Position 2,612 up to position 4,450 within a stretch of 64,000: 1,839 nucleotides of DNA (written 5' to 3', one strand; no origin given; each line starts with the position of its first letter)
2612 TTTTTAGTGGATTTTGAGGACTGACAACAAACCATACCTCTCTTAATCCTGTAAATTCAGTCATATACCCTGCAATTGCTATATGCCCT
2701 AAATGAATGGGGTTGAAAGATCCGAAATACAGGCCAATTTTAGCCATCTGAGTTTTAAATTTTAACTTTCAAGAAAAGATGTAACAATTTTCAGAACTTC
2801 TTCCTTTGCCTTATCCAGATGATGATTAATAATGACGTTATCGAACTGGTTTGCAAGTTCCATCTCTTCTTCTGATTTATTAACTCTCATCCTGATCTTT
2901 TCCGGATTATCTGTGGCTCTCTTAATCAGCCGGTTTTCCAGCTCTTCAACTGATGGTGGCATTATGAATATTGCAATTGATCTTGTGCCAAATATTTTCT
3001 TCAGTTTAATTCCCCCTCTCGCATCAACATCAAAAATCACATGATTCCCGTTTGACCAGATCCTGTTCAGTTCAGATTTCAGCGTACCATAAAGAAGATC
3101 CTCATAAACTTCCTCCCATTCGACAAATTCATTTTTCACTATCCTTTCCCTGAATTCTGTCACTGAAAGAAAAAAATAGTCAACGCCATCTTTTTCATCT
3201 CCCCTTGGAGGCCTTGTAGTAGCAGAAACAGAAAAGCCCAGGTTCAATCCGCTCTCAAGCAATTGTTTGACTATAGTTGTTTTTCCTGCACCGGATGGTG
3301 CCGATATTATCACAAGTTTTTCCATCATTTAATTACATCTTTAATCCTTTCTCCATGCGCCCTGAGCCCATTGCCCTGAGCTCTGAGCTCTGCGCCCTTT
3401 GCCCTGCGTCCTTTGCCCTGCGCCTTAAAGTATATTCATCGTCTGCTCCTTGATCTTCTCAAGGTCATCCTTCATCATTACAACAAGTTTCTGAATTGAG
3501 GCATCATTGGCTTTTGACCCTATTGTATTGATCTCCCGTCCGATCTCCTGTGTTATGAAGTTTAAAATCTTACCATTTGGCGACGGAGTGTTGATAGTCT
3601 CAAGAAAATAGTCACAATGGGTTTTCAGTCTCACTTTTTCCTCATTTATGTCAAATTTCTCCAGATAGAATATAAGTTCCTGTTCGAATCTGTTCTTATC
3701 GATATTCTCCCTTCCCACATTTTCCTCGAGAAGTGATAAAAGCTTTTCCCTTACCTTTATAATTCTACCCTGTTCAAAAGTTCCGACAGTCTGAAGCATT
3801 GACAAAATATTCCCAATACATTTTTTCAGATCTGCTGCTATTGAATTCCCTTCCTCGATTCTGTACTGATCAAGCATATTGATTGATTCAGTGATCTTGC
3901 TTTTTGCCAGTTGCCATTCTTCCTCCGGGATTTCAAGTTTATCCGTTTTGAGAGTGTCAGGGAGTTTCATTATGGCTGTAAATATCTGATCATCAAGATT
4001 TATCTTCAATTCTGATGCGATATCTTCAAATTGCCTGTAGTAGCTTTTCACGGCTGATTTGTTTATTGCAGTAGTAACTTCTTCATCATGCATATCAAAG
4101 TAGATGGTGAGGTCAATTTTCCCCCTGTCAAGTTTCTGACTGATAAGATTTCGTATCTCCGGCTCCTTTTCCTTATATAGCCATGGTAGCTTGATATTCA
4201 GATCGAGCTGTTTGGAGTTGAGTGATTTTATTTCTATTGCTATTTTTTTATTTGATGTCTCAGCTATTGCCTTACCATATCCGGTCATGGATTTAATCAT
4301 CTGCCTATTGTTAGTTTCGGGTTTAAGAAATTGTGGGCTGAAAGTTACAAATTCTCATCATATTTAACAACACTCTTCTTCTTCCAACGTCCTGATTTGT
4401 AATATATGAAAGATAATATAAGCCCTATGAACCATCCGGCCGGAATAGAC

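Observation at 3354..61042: Dispersed family of degenerate 7-nt-period arrays, mostly butted against CDS ends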

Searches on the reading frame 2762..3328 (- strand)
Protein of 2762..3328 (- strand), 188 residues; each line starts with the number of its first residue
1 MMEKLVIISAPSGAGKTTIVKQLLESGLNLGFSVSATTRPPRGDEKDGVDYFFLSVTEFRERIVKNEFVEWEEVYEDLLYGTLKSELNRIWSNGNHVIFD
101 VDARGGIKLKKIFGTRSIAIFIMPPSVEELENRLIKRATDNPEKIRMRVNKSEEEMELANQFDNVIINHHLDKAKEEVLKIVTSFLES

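Call 6: search_protein_families(library=ncbifam, proteins=[window:2762-3328:-])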
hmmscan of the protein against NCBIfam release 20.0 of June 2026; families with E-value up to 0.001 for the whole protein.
window:2762-3328:- (188 aa): 5 families
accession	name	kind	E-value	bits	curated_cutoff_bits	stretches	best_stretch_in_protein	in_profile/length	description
TIGR03263.1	guanyl_kin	equivalog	2.6e-63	212.9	160.45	1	4-183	2-179/180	guanylate kinase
NF011325.0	PRK14738.1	equivalog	8.3e-47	159.1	263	1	4-182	14-192/206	guanylate kinase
NF011324.0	PRK14737.1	equivalog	6.5e-45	153.2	318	1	3-184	5-184/187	guanylate kinase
TIGR02322.1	phosphon_PhnN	equivalog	2.1e-09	37.3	156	1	4-182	2-176/179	phosphonate metabolism protein/1,5-bisphosphokinase (PRPP-forming) PhnN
NF007485.0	PRK10078.1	equivalog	0.00072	19.3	153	1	2-178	1-170/186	ribose 1,5-bisphosphokinase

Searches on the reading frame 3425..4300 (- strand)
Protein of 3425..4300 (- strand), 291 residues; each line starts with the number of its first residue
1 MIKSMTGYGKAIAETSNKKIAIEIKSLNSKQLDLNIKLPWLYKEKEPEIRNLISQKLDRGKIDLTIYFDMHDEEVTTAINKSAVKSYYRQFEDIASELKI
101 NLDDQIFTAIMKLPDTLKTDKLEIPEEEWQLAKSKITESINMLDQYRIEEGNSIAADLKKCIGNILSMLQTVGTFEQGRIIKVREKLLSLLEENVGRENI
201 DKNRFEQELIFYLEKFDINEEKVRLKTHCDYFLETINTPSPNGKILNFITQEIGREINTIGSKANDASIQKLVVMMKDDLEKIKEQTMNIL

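Call 6: search_protein_families(library=ncbifam, proteins=[window:3425-4300:-])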
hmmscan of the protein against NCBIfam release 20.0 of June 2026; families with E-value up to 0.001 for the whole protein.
window:3425-4300:- (291 aa): 1 family
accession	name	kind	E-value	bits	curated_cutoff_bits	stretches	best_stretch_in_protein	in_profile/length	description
TIGR00255.1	TIGR00255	hypoth_equivalog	2.9e-47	161.7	167.5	1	1-290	1-290/291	YicC/YloC family endoribonuclease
